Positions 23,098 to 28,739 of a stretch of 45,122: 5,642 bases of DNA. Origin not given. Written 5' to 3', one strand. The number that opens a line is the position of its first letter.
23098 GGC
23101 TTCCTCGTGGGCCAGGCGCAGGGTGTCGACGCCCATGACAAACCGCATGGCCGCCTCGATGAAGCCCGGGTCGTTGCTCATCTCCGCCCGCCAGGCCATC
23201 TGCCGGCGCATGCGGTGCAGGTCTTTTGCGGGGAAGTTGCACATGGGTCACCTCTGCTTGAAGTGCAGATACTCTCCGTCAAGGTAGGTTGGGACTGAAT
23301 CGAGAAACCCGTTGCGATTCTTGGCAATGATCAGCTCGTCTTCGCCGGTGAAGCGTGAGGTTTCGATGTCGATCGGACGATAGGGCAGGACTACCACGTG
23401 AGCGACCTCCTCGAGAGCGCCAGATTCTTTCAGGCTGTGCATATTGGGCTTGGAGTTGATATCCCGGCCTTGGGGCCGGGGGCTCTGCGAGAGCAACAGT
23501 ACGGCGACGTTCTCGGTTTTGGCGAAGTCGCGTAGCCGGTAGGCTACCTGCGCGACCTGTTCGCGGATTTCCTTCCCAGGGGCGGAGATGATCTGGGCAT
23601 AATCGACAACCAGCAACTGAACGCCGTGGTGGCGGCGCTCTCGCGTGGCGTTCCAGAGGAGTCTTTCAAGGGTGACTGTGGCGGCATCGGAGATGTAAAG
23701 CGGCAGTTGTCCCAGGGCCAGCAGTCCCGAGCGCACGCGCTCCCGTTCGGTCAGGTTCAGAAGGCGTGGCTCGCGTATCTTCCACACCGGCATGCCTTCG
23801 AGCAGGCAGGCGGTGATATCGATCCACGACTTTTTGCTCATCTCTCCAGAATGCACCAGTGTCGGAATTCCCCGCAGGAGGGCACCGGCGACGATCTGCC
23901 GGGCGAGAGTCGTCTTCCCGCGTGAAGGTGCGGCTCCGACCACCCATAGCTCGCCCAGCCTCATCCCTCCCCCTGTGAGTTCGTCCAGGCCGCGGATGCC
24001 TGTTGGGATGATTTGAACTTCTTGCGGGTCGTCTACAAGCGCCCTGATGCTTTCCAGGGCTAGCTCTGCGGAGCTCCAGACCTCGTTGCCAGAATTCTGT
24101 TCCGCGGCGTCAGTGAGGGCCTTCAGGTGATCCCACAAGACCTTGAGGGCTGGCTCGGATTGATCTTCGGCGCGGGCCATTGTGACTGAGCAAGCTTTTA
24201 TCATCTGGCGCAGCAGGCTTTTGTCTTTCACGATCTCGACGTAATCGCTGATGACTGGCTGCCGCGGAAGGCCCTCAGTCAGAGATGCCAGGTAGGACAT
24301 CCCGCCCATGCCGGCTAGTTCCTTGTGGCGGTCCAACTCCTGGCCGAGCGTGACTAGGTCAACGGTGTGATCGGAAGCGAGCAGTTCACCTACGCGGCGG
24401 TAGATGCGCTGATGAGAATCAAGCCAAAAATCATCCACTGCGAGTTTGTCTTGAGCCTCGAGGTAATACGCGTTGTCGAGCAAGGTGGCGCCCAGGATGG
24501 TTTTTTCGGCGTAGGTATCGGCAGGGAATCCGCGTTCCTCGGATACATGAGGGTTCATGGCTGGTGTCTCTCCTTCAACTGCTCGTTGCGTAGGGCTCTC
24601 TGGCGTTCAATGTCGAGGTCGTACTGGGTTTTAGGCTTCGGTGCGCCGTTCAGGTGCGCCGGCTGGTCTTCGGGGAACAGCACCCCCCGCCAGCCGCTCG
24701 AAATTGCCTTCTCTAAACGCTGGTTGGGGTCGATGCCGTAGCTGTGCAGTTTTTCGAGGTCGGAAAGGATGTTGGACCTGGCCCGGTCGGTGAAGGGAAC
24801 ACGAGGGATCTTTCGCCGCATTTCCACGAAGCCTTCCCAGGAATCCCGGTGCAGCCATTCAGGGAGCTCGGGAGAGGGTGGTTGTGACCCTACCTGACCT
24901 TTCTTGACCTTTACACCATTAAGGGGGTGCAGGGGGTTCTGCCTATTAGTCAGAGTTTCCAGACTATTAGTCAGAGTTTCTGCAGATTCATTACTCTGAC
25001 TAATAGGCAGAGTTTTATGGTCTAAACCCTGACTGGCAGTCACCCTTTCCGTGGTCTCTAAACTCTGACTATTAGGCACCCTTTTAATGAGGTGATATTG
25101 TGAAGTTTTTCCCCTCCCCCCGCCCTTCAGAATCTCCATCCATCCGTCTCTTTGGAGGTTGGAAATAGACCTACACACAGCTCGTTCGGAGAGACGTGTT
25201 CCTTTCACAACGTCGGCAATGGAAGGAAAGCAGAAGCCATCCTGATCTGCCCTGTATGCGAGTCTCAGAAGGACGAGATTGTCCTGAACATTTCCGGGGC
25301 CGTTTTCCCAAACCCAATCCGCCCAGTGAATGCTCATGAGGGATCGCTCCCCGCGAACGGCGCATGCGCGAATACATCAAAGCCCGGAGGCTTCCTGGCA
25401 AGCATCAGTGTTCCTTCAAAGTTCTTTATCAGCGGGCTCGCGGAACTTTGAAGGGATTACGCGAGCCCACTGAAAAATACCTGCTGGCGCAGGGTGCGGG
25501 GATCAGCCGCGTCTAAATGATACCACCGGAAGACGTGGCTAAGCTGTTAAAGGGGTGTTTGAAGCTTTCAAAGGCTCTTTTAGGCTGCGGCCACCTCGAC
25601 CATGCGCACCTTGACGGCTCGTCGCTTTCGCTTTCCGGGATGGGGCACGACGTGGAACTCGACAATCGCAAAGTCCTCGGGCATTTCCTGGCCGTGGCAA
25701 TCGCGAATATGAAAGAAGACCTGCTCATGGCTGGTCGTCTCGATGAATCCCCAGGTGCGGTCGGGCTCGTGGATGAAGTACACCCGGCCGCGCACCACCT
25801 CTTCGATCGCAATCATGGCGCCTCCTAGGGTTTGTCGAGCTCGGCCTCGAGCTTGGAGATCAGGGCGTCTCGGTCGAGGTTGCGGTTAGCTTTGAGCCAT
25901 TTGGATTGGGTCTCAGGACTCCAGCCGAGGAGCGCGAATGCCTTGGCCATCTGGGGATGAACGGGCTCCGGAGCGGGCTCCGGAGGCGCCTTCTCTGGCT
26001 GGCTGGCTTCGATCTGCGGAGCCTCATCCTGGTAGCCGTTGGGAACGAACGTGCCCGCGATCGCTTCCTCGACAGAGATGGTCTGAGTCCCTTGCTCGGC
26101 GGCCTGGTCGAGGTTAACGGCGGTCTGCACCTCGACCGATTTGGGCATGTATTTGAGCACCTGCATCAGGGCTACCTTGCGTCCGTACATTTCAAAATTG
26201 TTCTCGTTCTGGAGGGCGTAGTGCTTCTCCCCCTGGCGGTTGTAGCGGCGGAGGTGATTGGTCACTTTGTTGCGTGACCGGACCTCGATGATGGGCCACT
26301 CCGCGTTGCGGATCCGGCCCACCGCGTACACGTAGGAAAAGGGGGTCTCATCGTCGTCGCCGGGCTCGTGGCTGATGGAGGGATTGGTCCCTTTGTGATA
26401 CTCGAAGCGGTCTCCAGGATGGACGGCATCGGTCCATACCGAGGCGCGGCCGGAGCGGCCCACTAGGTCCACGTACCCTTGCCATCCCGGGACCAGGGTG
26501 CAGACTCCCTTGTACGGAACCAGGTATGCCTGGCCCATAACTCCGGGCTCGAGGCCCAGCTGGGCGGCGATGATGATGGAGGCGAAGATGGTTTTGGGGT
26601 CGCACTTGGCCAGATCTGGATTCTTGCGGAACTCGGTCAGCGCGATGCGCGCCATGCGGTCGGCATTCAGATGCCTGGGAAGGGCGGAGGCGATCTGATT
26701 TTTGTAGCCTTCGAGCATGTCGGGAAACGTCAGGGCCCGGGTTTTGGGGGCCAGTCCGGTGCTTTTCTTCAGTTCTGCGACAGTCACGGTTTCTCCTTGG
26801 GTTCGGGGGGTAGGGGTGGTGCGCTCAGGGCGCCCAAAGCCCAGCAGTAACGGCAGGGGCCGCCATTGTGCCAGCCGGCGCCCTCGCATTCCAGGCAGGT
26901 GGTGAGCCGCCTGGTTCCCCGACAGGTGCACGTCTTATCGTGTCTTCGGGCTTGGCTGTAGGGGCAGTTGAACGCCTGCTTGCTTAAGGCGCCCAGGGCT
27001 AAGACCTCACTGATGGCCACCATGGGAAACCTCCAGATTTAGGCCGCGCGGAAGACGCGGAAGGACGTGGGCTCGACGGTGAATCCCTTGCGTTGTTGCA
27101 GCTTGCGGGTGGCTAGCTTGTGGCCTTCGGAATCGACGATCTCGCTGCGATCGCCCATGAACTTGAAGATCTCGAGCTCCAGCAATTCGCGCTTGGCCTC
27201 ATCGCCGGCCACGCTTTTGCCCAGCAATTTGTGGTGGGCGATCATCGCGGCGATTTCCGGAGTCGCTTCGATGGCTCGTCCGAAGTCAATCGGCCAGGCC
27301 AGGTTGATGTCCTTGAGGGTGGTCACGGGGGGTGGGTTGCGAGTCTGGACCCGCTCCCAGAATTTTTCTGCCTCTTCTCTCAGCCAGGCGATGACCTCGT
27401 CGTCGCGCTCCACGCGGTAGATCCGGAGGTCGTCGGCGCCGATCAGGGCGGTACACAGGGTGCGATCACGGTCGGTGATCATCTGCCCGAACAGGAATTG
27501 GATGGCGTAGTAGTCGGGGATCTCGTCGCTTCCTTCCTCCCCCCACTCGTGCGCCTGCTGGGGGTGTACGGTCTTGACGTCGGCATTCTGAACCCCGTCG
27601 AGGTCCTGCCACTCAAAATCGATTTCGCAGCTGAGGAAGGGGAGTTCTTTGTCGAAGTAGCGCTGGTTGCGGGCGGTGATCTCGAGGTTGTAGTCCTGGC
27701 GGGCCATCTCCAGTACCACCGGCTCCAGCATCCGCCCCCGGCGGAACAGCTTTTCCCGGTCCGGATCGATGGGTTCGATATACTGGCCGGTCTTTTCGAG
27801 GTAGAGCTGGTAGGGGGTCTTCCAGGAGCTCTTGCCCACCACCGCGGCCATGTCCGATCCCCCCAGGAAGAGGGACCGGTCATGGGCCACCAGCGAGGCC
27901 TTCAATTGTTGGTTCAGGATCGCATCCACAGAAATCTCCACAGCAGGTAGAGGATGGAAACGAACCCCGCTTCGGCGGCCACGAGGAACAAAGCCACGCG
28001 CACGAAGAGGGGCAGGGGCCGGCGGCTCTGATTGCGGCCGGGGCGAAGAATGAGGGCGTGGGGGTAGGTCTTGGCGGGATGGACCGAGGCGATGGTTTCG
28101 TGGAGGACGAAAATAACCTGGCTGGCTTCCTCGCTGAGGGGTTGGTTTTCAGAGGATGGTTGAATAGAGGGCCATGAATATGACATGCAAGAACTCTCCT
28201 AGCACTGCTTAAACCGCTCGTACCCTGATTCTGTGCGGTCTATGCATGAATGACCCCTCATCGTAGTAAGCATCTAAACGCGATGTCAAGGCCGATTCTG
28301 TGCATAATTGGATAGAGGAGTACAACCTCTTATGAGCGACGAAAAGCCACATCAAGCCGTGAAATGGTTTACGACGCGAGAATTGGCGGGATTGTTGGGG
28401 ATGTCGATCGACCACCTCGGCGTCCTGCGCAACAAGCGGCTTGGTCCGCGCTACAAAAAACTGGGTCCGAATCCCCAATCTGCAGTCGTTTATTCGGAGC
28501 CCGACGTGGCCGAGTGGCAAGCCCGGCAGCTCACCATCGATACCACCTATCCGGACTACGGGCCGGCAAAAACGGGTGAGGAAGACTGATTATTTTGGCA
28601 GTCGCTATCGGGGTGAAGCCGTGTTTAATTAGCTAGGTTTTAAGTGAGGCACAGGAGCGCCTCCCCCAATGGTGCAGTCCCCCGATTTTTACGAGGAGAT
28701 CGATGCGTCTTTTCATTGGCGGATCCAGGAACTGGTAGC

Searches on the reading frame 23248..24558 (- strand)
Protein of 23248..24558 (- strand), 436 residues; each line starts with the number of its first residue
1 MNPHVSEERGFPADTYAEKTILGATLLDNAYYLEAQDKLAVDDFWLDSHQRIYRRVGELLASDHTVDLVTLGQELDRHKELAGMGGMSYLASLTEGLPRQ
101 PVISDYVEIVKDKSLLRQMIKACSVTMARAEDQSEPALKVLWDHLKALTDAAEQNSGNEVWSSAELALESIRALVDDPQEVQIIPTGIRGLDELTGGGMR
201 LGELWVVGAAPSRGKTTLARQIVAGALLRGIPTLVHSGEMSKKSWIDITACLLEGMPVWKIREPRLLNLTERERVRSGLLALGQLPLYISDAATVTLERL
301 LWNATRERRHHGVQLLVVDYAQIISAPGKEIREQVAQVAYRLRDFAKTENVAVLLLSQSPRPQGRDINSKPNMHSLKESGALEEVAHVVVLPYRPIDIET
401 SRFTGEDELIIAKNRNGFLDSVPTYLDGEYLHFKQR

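Call 7: search_protein_families(library=phrogs, proteins=[window:23248-24558:-], max_evalue=0.001)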
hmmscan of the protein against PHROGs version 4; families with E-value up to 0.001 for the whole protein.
window:23248-24558:- (436 aa): 5 families
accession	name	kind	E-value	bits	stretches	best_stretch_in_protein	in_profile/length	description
phrog_19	-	DNA, RNA and nucleotide metabolism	5e-73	248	1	6-434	152-579/621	DnaB-like replicative helicase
phrog_239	-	DNA, RNA and nucleotide metabolism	2e-30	107.4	1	158-419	311-579/801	DNA primase/helicase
phrog_243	-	DNA, RNA and nucleotide metabolism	9.2e-22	78.3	1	195-435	28-267/273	DnaB-like replicative helicase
phrog_11530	-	unknown function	1.8e-14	55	1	286-435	5-158/184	-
phrog_97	-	other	6.5e-05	23.3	1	176-228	42-99/506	UvsX-like recombinase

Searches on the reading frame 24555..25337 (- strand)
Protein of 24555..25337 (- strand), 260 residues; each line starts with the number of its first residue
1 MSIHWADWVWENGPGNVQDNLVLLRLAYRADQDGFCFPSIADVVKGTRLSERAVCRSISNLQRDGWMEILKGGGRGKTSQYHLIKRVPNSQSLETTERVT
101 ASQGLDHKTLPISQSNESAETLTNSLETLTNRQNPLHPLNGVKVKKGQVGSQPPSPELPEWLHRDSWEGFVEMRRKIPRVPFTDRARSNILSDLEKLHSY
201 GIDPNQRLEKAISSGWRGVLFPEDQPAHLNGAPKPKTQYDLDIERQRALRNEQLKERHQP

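Call 7: search_protein_families(library=phrogs, proteins=[window:24555-25337:-], max_evalue=0.001)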
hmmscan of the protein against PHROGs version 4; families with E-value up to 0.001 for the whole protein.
window:24555-25337:- (260 aa): 12 families
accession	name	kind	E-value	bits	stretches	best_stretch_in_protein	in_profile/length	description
phrog_678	-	DNA, RNA and nucleotide metabolism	6.4e-25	89.4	1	10-241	68-308/346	replication initiation O-like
phrog_1032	-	DNA, RNA and nucleotide metabolism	2.8e-18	67.9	1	1-143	1-150/281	replication initiation protein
phrog_6643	-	DNA, RNA and nucleotide metabolism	9.3e-12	46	1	1-142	1-139/313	replication initiation protein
phrog_391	-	DNA, RNA and nucleotide metabolism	9.7e-12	46.1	1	1-118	1-120/298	replication initiation O-like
phrog_8540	-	DNA, RNA and nucleotide metabolism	1.5e-11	45.9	1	1-144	1-143/196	replication initiation O-like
phrog_18589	-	unknown function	4.1e-11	44.1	1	127-230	7-108/156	-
phrog_270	-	DNA, RNA and nucleotide metabolism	7.1e-09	36.5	1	1-120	31-156/383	replication initiation protein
phrog_6451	-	DNA, RNA and nucleotide metabolism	4.9e-08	34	1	119-226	138-240/272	primosomal protein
phrog_428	-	DNA, RNA and nucleotide metabolism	5.1e-07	30.2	1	21-145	109-224/455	replication initiation protein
phrog_11896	-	DNA, RNA and nucleotide metabolism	1.2e-06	29.7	1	8-83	8-88/225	primosomal protein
phrog_4617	-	DNA, RNA and nucleotide metabolism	5.3e-06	27.2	1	1-73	1-73/223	replication initiation protein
phrog_8102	-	DNA, RNA and nucleotide metabolism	9.5e-06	25.9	1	25-105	46-113/337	replication initiation protein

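Call 107: search_protein_families(library=ncbifam, proteins=[window:24555-25337:-], max_evalue=0.001)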
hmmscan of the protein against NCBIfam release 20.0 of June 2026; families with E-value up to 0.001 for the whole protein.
window:24555-25337:- (260 aa): 0 families

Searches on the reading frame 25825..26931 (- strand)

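Call 8: search_protein_families(library=phrogs, proteins=[window:25825-26931:-], max_evalue=0.001)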
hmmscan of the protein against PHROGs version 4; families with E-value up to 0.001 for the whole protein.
window:25825-26931:- (368 aa): 3 families
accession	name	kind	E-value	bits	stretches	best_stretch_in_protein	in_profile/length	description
phrog_148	-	DNA, RNA and nucleotide metabolism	1.4e-54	187.1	1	63-319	23-273/387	RecT-like ssDNA annealing protein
phrog_34786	-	unknown function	1.2e-22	81.2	1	76-142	38-105/116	-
phrog_19737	-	unknown function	8.3e-08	33.4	1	99-162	42-106/108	-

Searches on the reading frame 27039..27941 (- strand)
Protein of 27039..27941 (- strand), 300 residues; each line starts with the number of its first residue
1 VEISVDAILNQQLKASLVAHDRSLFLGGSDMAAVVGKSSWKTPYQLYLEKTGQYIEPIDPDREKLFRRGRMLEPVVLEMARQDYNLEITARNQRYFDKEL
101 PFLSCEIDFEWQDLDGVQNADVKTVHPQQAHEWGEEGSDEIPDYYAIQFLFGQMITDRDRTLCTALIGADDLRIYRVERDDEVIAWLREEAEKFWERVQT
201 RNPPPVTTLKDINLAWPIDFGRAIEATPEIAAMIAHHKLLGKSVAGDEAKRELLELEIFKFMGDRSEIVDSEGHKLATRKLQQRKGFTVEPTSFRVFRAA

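Call 8: search_protein_families(library=phrogs, proteins=[window:27039-27941:-], max_evalue=0.001)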
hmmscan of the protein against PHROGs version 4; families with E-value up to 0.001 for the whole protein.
window:27039-27941:- (300 aa): 2 families
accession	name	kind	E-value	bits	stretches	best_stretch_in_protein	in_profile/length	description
phrog_434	-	DNA, RNA and nucleotide metabolism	1.7e-63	216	1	19-290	61-333/372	RecE-like recombination exonuclease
phrog_149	-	DNA, RNA and nucleotide metabolism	0.00088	18.7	1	49-203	639-798/1242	exonuclease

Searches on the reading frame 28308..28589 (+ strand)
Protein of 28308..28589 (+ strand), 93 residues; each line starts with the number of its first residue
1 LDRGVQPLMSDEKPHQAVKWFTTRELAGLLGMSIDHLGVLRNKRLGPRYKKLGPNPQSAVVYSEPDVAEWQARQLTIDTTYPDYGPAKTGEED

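Call 62: search_protein_families(library=pfam, proteins=[window:28308-28589:+], max_evalue=0.05)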
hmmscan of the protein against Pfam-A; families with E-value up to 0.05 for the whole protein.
window:28308-28589:+ (93 aa): 1 family
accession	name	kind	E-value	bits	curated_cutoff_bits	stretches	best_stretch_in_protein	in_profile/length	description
PF12728.13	HTH_17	-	0.015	16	27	1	20-74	1-50/51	Helix-turn-helix domain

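Call 100: search_protein_families(library=phrogs, proteins=[window:28308-28589:+], max_evalue=0.01)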
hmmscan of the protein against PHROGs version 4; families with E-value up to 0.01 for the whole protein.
window:28308-28589:+ (93 aa): 1 family
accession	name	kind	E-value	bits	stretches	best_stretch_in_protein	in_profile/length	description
phrog_66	-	integration and excision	0.00058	20.6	1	10-80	83-149/412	excisionase and transcriptional regulator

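Call 107: search_protein_families(library=ncbifam, proteins=[window:28308-28589:+], max_evalue=0.001)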
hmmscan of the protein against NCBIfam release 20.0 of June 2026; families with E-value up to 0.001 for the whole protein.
window:28308-28589:+ (93 aa): 0 families
